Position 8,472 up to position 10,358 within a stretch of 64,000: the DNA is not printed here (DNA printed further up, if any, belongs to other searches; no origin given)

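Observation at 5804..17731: Duplicated TcuA-like flavoprotein + LeuCD-like dehydratase modules: candidate new tricarboxylate or alkylsuccinate pathway lacking TcuB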

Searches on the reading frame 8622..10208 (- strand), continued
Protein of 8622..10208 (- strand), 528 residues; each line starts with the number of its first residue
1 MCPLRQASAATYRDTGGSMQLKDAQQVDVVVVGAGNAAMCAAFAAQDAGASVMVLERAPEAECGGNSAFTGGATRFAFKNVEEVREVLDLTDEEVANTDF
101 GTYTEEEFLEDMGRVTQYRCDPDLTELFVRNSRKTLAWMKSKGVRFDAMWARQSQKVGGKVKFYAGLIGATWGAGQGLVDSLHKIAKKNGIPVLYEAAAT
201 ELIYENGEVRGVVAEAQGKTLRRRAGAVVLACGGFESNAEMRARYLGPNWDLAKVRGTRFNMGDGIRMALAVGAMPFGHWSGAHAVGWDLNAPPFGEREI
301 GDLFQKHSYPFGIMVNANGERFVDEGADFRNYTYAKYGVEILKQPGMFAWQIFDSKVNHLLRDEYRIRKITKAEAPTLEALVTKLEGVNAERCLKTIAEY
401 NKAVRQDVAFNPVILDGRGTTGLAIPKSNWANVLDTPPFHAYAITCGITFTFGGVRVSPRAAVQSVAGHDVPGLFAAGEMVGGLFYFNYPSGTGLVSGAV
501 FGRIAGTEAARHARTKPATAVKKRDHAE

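Call 39: find_encoding_contigs(protein=P0182, flank=10000, max_places=1)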
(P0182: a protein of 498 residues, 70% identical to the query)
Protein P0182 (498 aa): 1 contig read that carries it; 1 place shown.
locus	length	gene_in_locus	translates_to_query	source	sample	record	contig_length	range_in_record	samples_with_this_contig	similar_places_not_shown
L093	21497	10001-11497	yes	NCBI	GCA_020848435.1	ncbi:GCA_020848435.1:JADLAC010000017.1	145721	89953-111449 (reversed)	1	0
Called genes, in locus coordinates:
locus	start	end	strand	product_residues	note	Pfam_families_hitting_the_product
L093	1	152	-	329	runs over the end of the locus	PF03401:TctC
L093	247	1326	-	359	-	PF01370:Epimerase, PF22917:PRISE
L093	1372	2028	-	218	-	PF14114:DUF4286 (faint)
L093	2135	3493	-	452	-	PF03972:MmgE_PrpD_N, PF19305:MmgE_PrpD_C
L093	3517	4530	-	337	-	PF03401:TctC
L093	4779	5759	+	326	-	PF03401:TctC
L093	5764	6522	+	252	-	PF01177:Asp_Glu_race, PF17645:Amdase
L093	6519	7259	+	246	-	PF01177:Asp_Glu_race (faint), PF17645:Amdase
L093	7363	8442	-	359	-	-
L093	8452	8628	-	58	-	PF24696:UGSC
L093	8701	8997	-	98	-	PF24696:UGSC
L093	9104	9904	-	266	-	PF00392:GntR, PF14502:HTH_41 (faint), PF07729:FCD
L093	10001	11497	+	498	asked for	PF00890:FAD_binding_2, PF01266:DAO, PF03486:HI0933_like (weak), PF07992:Pyr_redox_2 (faint), PF12831:FAD_oxidored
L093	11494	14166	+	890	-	PF00330:Aconitase, PF00694:Aconitase_C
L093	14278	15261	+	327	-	PF03401:TctC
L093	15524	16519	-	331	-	PF03401:TctC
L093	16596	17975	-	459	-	PF03972:MmgE_PrpD_N, PF19305:MmgE_PrpD_C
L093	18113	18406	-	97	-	PF24860:FdhE_C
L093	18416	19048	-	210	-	PF04216:FdhE_N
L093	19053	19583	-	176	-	PF01292:Ni_hydr_CYTB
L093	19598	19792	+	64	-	-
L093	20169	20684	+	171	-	PF13378:MR_MLE_C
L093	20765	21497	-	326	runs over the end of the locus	PF03401:TctC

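Call 45: search_protein_families(library=ncbifam, proteins=[L092:11500-14208:+], max_evalue=1e-20)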
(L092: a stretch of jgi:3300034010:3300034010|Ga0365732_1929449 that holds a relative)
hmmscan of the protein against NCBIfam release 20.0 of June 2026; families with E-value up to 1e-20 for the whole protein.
L092:11500-14208:+ (902 aa): 17 families
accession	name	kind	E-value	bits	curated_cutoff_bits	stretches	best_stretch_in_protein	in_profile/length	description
NF009520.0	PRK12881.1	subfamily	0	1220.4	905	1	14-888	12-891/893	aconitate hydratase AcnA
NF006757.0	PRK09277.1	subfamily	0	1217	686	1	10-888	9-885/888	aconitate hydratase AcnA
TIGR01341.1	aconitase_1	equivalog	0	1143.5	945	1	23-888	4-876/876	aconitate hydratase AcnA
TIGR02333.1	2met_isocit_dHY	equivalog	5.4e-234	778.9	1419.85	1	39-880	31-849/858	Fe/S-dependent 2-methylisocitrate dehydratase AcnD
NF005558.0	PRK07229.1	equivalog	1.9e-95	320.8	612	1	130-883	63-641/647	aconitate hydratase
TIGR01340.1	aconitase_mito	equivalog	3.5e-76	257.1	825.35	1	122-389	81-330/745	aconitate hydratase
TIGR01342.1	acon_putative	hypoth_equivalog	5.7e-68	229.7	719.15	1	154-389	69-281/655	putative aconitate hydratase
NF009116.0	PRK12466.1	subfamily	1.9e-42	145.5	531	1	88-561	31-462/472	3-isopropylmalate dehydratase large subunit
NF001614.1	PRK00402.1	subfamily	3.3e-40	138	385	1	179-389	96-285/415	aconitase/3-isopropylmalate dehydratase large subunit family protein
NF004016.0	PRK05478.1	subfamily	5.3e-36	124.2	510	1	130-561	55-460/468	3-isopropylmalate dehydratase large subunit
TIGR01343.1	hacA_fam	subfamily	1.3e-35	122.8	385.7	1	172-389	86-282/412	homoaconitate hydratase family protein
TIGR02086.1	IPMI_arch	subfamily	7e-35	120.5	410.15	1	171-390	85-281/411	3-isopropylmalate dehydratase/homoaconitate hydratase family large subunit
TIGR02083.1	LEU2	equivalog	1.1e-30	106.9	610.65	1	197-389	107-285/419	3-isopropylmalate dehydratase large subunit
TIGR00170.1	leuC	equivalog_domain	5.2e-29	101.1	560.25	1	204-560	121-459/466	3-isopropylmalate dehydratase large subunit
TIGR00139.1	h_aconitase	equivalog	4.5e-28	98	529.9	0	145-329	66-243/709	homoaconitase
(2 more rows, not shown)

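Call 64: find_encoding_contigs(protein=P0128, flank=10000, max_places=1)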
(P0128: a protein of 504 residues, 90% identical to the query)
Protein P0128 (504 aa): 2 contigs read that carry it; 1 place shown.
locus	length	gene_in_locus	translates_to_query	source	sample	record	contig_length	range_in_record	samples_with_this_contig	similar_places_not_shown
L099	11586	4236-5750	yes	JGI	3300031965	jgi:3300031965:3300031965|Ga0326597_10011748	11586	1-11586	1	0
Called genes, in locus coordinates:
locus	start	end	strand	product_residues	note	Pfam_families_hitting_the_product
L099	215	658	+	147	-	PF23023:Anti-Pycsar_Apyc1, PF00753:Lactamase_B, PF12706:Lactamase_B_2 (weak)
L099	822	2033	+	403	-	PF05977:MFS_3, PF07690:MFS_1, PF12832:MFS_1_like, PF07690:MFS_1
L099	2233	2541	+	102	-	PF03992:ABM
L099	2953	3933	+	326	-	PF03401:TctC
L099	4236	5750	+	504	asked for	PF00890:FAD_binding_2, PF01134:GIDA (faint), PF01266:DAO, PF03486:HI0933_like (weak), PF07992:Pyr_redox_2 (faint), PF12831:FAD_oxidored (weak)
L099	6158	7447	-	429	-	PF07690:MFS_1, PF12832:MFS_1_like (weak), PF07690:MFS_1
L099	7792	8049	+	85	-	-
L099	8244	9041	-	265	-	PF00378:ECH_1, PF16113:ECH_2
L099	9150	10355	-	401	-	PF00155:Aminotran_1_2, PF12897:Asp_aminotransf (weak)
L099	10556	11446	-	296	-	PF09084:NMT1 (weak)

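Call 65: find_encoding_contigs(protein=P0137, flank=10000, max_places=1)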
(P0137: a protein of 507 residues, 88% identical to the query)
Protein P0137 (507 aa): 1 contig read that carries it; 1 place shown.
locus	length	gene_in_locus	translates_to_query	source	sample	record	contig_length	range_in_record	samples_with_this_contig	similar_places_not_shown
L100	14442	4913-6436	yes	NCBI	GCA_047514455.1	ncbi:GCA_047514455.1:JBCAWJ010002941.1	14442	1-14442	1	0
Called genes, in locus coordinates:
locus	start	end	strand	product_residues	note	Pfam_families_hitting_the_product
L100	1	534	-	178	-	?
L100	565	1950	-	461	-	PF03972:MmgE_PrpD_N, PF19305:MmgE_PrpD_C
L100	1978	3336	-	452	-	PF24696:UGSC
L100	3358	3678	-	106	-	-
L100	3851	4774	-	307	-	PF00126:HTH_1, PF03466:LysR_substrate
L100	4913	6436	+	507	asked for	PF00890:FAD_binding_2, PF01134:GIDA (faint), PF01266:DAO, PF03486:HI0933_like (weak), PF07992:Pyr_redox_2 (faint), PF12831:FAD_oxidored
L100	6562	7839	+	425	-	PF00330:Aconitase, PF28406:AcnX_3rd (weak)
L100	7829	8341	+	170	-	PF00694:Aconitase_C (weak)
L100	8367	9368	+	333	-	PF03401:TctC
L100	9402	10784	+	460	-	PF03972:MmgE_PrpD_N, PF19305:MmgE_PrpD_C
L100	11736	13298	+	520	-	PF00732:GMC_oxred_N, PF05199:GMC_oxred_C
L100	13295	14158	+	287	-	PF02548:Pantoate_transf (faint), PF13714:PEP_mutase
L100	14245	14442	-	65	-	?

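Call 66: find_encoding_contigs(protein=P0145, flank=10000, max_places=1)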
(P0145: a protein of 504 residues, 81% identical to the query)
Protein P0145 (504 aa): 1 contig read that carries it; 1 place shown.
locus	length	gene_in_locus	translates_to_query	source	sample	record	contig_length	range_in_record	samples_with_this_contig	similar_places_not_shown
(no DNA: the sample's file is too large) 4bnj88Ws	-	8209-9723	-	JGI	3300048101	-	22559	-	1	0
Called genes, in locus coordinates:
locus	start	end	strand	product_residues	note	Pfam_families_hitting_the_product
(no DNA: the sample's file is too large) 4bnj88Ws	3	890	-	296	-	?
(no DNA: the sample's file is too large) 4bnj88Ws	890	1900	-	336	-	PF03401:TctC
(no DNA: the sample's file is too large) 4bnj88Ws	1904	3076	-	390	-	PF02746:MR_MLE_N, PF13378:MR_MLE_C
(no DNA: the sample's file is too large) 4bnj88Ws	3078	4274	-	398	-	PF01321:Creatinase_N, PF00557:Peptidase_M24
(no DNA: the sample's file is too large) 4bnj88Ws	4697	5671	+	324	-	PF03401:TctC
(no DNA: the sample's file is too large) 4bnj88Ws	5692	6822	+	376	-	PF09587:PGA_cap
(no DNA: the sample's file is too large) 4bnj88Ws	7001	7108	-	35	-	-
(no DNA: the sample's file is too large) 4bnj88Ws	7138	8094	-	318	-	PF00126:HTH_1, PF03466:LysR_substrate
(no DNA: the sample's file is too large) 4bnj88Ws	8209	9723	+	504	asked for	PF00890:FAD_binding_2, PF01266:DAO, PF03486:HI0933_like (faint), PF12831:FAD_oxidored (weak)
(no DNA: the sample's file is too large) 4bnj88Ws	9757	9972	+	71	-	-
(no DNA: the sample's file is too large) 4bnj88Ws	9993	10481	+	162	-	PF00364:Biotin_lipoyl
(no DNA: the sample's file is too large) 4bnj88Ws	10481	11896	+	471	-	PF00289:Biotin_carb_N, PF02222:ATP-grasp (weak), PF02786:CPSase_L_D2, PF07478:Dala_Dala_lig_C (weak), PF02785:Biotin_carb_C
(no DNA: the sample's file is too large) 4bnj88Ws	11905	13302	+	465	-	PF01144:CoA_trans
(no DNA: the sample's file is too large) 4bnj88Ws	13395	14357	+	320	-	PF03401:TctC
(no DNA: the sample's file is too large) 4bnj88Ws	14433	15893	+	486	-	PF00682:HMGL-like, PF02436:PYC_OADA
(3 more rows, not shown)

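Call 67: find_encoding_contigs(protein=P0147, flank=10000, max_places=1)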
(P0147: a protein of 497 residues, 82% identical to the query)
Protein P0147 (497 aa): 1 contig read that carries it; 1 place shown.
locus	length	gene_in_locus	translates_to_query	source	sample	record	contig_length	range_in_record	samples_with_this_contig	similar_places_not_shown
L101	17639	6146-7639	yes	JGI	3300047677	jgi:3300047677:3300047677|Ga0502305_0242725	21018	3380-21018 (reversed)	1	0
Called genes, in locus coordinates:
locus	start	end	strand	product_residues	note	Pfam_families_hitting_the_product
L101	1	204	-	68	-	?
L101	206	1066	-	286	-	PF04909:Amidohydro_2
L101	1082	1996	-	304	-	PF04909:Amidohydro_2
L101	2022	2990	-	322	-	PF03401:TctC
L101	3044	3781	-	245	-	PF00392:GntR, PF07729:FCD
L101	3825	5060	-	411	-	PF01070:FMN_dh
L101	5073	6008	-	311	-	PF00126:HTH_1, PF03466:LysR_substrate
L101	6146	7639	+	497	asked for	PF00890:FAD_binding_2, PF01266:DAO, PF03486:HI0933_like (weak), PF07992:Pyr_redox_2 (faint), PF12831:FAD_oxidored (weak)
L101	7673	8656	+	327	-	PF03401:TctC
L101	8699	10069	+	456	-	PF03972:MmgE_PrpD_N, PF19305:MmgE_PrpD_C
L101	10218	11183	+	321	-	PF03401:TctC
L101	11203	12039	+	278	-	PF04909:Amidohydro_2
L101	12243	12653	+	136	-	PF01527:HTH_Tnp_1 (weak)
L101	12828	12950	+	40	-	-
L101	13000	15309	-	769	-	PF18364:Molybdopterin_N, PF00384:Molybdopterin, PF01568:Molydop_binding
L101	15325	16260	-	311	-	PF02668:TauD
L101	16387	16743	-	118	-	-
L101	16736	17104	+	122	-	-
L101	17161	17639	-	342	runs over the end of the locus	PF01594:AI-2E_transport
